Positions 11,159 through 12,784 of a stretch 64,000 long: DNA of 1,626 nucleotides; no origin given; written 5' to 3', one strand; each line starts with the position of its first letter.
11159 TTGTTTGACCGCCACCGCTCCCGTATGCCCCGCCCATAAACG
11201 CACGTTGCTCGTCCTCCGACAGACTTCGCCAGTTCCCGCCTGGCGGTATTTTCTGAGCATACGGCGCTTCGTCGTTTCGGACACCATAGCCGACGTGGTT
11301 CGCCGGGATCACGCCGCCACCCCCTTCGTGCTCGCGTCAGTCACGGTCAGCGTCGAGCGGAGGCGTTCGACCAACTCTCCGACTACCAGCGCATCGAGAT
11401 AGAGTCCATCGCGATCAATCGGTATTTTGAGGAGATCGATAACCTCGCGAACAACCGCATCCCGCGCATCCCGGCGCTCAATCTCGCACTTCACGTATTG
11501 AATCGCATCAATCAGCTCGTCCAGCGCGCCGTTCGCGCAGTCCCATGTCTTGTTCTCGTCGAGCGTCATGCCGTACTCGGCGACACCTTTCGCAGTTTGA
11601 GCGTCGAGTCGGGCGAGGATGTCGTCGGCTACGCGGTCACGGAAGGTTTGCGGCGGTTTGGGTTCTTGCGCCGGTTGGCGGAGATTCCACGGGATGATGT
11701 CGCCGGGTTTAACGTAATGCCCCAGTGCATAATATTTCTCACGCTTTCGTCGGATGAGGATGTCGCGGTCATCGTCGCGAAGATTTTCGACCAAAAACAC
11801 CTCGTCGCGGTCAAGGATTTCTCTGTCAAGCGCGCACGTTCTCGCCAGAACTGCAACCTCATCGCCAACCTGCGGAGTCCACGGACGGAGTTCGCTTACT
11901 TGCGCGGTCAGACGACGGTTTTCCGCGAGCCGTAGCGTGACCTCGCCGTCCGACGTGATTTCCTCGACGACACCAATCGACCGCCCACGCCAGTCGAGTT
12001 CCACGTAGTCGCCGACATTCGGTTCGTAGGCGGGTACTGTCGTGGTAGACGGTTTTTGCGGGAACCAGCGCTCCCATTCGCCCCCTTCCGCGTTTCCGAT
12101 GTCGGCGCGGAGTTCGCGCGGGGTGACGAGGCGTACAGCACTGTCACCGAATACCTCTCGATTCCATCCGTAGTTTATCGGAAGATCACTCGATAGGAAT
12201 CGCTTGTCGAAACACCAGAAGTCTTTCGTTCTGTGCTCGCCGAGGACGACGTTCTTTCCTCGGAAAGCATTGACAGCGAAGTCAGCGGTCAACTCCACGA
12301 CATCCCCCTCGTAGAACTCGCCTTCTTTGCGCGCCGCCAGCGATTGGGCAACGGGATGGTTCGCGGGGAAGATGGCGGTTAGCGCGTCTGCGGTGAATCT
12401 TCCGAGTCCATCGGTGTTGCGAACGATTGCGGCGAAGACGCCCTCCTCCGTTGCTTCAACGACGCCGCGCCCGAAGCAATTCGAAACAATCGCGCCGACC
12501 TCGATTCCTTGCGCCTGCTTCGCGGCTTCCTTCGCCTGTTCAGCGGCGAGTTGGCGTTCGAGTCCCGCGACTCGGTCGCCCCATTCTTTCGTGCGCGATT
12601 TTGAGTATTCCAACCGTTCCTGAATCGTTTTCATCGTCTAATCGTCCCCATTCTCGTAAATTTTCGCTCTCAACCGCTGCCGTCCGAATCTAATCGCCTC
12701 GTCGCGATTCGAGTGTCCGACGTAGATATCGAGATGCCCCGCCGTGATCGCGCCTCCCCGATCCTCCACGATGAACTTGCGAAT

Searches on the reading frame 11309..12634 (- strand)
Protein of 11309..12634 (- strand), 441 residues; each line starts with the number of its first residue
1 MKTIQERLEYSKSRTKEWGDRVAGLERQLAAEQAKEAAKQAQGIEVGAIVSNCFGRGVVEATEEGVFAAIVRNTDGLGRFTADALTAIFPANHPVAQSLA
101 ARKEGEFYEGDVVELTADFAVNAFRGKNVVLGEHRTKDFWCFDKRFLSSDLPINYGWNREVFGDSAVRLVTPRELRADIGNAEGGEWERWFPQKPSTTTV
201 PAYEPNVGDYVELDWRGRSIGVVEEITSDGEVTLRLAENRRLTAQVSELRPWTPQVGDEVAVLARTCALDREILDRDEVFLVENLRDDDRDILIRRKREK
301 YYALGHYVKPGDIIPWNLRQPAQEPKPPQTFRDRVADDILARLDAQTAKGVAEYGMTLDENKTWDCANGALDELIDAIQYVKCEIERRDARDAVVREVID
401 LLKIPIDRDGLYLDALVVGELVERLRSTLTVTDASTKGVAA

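Call 10: search_protein_families(library=phrogs, max_evalue=0.0001, proteins=[window:11309-12634:-])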
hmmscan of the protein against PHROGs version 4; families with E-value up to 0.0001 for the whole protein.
window:11309-12634:- (441 aa): 0 families

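Call 23: search_protein_families(library=pfam, max_evalue=0.01, proteins=[window:11309-12634:-])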
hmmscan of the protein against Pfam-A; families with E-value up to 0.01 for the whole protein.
window:11309-12634:- (441 aa): 0 families

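Call 66: find_encoding_contigs(protein=window:11309-12634:-, flank=10000, max_places=1)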
Protein window:11309-12634:- (441 aa): 2 contigs read that carry it; 1 place shown.
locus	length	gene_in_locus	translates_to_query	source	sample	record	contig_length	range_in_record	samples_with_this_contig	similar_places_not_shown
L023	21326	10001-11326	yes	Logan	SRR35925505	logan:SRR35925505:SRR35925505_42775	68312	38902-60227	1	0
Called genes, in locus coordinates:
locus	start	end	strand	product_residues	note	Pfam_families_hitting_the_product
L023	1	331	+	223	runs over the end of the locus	-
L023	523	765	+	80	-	-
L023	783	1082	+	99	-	-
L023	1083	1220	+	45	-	-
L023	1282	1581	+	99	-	-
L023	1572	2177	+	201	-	-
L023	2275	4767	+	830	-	PF08471:Ribonuc_red_2_N, PF02867:Ribonuc_red_lgC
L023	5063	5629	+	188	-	PF00692:dUTPase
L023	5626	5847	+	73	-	PF26126:Had1 (faint)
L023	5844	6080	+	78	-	-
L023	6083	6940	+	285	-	PF02511:Thy1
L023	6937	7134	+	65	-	-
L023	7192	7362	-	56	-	-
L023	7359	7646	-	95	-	PF13443:HTH_26 (weak)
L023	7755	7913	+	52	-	-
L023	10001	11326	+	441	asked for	-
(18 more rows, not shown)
